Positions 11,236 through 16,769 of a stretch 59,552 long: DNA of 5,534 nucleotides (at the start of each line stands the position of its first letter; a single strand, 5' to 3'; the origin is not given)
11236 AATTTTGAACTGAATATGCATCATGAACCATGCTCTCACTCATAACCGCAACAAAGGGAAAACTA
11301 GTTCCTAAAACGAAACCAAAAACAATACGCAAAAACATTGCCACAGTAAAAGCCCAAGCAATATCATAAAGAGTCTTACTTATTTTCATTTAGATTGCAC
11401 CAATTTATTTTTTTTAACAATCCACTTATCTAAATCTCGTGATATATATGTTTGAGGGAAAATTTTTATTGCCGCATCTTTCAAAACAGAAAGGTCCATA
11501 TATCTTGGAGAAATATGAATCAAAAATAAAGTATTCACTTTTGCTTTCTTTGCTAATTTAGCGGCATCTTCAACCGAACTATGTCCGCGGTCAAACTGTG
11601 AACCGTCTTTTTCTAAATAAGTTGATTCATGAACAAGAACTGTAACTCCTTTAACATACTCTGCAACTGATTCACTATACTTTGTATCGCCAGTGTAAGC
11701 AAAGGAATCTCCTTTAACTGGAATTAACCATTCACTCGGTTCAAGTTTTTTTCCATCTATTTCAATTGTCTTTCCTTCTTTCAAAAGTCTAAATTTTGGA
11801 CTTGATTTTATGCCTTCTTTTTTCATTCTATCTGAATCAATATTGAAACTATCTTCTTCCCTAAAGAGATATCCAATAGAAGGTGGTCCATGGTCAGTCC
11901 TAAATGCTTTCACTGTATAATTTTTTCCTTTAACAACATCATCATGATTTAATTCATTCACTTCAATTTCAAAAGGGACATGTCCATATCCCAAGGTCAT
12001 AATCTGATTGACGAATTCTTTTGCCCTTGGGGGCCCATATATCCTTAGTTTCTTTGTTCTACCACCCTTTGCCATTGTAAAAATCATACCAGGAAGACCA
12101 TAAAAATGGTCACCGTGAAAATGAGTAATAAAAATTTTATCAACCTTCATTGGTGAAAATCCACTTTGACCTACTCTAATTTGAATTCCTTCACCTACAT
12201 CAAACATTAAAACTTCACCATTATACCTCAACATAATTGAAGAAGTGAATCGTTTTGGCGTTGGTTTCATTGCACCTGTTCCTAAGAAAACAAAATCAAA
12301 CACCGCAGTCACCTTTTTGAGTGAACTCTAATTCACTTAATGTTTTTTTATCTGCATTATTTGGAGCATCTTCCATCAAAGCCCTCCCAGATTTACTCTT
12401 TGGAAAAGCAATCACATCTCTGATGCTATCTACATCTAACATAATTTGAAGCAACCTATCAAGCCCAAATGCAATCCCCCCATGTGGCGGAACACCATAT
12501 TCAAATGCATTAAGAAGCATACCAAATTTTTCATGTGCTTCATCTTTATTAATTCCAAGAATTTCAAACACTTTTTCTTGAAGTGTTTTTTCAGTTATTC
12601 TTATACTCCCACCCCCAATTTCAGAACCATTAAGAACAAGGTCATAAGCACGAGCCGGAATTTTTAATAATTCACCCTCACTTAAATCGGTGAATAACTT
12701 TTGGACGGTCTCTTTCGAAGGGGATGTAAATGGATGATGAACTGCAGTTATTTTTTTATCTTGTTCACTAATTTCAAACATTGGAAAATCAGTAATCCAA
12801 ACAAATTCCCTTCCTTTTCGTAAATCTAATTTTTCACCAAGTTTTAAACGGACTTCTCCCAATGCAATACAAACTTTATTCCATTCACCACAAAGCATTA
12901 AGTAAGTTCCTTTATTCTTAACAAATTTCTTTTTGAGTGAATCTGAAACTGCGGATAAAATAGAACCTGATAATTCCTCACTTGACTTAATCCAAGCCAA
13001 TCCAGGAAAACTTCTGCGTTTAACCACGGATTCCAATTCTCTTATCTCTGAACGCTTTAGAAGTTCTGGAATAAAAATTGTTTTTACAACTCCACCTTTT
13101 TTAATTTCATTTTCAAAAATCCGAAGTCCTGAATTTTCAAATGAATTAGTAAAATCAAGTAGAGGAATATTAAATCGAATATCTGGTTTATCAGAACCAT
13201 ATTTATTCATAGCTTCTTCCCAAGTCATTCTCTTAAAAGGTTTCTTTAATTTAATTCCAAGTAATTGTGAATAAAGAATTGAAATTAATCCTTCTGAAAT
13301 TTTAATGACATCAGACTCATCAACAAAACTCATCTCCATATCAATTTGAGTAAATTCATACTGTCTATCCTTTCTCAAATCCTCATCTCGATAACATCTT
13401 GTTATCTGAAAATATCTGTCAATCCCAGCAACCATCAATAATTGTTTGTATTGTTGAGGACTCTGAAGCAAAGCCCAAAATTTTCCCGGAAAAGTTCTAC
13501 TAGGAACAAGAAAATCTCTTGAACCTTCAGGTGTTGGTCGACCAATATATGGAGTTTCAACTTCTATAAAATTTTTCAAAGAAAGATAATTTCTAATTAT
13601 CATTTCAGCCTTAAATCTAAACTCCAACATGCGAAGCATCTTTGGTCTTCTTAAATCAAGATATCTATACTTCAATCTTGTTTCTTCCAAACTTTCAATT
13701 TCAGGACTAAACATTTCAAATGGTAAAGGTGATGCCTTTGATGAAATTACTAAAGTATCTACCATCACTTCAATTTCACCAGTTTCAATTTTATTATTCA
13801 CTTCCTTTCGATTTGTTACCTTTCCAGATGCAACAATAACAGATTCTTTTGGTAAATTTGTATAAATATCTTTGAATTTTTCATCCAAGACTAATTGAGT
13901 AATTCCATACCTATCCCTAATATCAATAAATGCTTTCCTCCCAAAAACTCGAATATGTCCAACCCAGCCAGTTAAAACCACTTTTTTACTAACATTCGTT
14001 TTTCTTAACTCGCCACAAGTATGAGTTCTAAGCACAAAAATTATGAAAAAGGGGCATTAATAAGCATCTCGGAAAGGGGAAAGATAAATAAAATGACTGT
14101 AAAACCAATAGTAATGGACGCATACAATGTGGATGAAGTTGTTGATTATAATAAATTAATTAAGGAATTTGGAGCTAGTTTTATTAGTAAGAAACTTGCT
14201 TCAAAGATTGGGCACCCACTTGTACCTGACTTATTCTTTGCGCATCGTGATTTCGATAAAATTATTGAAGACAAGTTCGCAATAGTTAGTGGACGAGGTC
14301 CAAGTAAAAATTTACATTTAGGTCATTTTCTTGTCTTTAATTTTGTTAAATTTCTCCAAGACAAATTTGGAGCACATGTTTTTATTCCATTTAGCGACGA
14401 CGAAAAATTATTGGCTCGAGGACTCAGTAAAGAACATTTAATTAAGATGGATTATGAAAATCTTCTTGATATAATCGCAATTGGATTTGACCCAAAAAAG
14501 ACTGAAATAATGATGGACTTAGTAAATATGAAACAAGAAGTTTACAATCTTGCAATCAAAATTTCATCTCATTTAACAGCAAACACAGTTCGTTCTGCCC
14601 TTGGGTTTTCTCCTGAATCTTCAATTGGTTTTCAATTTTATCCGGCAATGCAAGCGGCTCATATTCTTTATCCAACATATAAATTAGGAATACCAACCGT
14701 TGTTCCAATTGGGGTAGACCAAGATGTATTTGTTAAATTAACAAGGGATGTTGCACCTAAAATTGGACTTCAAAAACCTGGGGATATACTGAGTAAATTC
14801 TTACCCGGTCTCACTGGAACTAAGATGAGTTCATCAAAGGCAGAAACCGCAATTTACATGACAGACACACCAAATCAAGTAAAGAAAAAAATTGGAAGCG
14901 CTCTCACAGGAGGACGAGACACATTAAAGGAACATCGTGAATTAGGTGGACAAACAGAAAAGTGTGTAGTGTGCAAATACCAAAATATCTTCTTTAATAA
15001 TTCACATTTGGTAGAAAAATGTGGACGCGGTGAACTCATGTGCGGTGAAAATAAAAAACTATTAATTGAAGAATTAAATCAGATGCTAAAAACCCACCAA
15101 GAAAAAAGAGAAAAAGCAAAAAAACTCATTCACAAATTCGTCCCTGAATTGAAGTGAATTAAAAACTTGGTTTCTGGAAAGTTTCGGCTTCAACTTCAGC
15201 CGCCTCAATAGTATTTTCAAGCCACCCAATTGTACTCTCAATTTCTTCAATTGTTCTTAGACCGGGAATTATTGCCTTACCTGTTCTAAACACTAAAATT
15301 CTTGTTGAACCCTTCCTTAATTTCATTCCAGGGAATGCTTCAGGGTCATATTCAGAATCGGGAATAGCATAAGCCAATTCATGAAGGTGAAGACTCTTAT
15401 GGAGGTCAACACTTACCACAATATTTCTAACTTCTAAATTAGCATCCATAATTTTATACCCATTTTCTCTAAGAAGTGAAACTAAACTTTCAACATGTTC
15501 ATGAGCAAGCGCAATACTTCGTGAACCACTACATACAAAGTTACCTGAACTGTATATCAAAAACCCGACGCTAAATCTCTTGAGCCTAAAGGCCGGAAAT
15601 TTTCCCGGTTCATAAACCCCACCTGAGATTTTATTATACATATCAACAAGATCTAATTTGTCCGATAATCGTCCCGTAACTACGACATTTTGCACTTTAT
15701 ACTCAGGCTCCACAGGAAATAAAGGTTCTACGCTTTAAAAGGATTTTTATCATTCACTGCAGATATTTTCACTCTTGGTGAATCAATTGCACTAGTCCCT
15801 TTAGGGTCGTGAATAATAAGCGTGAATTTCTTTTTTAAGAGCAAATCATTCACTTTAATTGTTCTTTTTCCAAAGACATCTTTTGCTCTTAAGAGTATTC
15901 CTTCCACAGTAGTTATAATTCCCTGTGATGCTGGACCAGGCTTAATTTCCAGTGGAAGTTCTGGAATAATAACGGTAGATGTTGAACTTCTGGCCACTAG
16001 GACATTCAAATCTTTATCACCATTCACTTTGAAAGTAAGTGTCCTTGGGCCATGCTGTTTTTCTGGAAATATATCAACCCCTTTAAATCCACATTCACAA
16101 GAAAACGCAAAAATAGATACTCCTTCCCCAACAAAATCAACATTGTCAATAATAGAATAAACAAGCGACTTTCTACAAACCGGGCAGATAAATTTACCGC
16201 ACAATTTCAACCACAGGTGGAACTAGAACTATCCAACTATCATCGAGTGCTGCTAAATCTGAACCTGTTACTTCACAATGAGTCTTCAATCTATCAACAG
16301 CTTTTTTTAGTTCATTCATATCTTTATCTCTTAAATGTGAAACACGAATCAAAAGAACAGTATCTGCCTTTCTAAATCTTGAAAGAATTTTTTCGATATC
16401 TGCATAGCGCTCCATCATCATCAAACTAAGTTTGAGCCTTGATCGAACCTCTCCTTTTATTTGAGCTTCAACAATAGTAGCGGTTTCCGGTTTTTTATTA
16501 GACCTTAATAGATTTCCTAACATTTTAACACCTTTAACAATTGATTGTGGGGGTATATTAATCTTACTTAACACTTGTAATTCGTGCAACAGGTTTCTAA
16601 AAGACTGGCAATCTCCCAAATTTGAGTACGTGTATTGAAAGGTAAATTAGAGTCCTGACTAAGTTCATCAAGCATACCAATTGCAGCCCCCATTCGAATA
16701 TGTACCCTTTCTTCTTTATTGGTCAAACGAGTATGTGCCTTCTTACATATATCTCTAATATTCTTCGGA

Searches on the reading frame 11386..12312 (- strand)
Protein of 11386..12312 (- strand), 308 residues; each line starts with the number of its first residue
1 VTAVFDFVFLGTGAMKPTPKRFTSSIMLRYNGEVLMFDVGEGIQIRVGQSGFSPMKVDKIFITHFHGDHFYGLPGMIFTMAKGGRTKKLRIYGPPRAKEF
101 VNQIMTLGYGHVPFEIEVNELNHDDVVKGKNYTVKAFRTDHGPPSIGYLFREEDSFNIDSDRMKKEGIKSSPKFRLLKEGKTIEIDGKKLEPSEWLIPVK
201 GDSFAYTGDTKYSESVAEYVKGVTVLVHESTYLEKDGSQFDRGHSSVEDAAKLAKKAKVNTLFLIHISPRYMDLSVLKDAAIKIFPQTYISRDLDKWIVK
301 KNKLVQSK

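Call 51: search_protein_families(library=pfam, proteins=[window:11386-12312:-], max_evalue=0.001)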
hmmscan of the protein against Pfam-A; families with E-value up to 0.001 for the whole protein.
window:11386-12312:- (308 aa): 3 families
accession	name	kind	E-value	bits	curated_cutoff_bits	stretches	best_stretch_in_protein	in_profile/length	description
PF12706.13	Lactamase_B_2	-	7.7e-19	68.5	27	2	191-267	124-200/200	Beta-lactamase superfamily domain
PF00753.33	Lactamase_B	-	2.8e-11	44.2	22.7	1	21-76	4-63/196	Metallo-beta-lactamase superfamily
PF13691.12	Lactamase_B_4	-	0.00018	21.5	27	1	23-66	12-56/63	tRNase Z endonuclease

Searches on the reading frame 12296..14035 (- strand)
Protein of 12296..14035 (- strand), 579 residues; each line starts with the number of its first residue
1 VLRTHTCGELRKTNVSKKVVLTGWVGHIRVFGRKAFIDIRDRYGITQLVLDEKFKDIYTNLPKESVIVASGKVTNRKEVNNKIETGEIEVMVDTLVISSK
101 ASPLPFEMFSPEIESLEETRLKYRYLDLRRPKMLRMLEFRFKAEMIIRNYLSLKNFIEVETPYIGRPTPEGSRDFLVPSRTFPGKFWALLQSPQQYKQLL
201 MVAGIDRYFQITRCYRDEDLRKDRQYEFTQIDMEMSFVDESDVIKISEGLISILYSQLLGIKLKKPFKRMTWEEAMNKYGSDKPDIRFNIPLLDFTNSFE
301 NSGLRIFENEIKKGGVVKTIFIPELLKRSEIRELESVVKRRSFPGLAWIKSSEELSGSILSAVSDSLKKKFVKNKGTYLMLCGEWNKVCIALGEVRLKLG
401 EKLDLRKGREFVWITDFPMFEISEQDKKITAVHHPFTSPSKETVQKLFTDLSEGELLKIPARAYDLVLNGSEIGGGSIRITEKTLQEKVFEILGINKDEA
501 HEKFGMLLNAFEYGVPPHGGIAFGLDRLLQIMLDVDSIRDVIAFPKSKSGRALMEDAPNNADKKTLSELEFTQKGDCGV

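Call 51: search_protein_families(library=pfam, proteins=[window:12296-14035:-], max_evalue=0.001)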
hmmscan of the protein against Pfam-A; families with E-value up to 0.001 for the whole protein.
window:12296-14035:- (579 aa): 4 families
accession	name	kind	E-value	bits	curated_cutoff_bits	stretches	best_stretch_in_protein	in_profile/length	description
PF00152.25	tRNA-synt_2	-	8.5e-113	376.9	25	1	117-547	2-307/308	tRNA synthetases class II (D, K and N)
PF01336.31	tRNA_anti-codon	-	5.5e-12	45.9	27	1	19-95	1-72/75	OB-fold nucleic acid binding domain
PF02938.19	GAD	-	3.2e-07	30.9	23.4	1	307-389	1-92/95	GAD domain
PF01409.25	tRNA-synt_2d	-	4.7e-05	23.4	19.8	0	205-265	102-160/246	tRNA synthetases class II core domain (F)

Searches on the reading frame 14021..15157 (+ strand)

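Call 51: search_protein_families(library=pfam, proteins=[window:14021-15157:+], max_evalue=0.001)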
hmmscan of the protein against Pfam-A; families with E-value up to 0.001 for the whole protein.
window:14021-15157:+ (378 aa): 1 family
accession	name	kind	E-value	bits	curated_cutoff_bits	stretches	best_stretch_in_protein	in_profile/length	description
PF00579.31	tRNA-synt_1b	-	1.1e-31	110.8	21.1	1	84-357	4-292/292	tRNA synthetases class I (W and Y)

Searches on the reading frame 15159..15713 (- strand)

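Call 51: search_protein_families(library=pfam, proteins=[window:15159-15713:-], max_evalue=0.001)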
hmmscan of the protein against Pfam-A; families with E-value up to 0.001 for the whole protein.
window:15159-15713:- (184 aa): 1 family
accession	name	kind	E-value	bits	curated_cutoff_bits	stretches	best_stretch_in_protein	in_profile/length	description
PF00352.27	TBP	-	1.7e-29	101.9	22.9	2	93-162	2-75/85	Transcription factor TFIID (or TATA-binding protein, TBP)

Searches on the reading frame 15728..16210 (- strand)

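Call 51: search_protein_families(library=pfam, proteins=[window:15728-16210:-], max_evalue=0.001)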
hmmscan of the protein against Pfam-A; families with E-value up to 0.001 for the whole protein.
window:15728-16210:- (160 aa): 1 family
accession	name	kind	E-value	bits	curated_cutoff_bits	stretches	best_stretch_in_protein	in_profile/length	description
PF22794.1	jr-ZPR1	-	6.9e-15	55.5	27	1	66-145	1-99/125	ZPR1 jelly-roll domain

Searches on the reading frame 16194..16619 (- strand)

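Call 51: search_protein_families(library=pfam, proteins=[window:16194-16619:-], max_evalue=0.001)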
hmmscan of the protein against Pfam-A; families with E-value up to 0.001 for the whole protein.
window:16194-16619:- (141 aa): 1 family
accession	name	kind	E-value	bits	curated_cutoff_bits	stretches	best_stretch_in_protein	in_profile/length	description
PF04472.17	SepF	-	7.5e-05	23.3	27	1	68-139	5-72/72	Cell division protein SepF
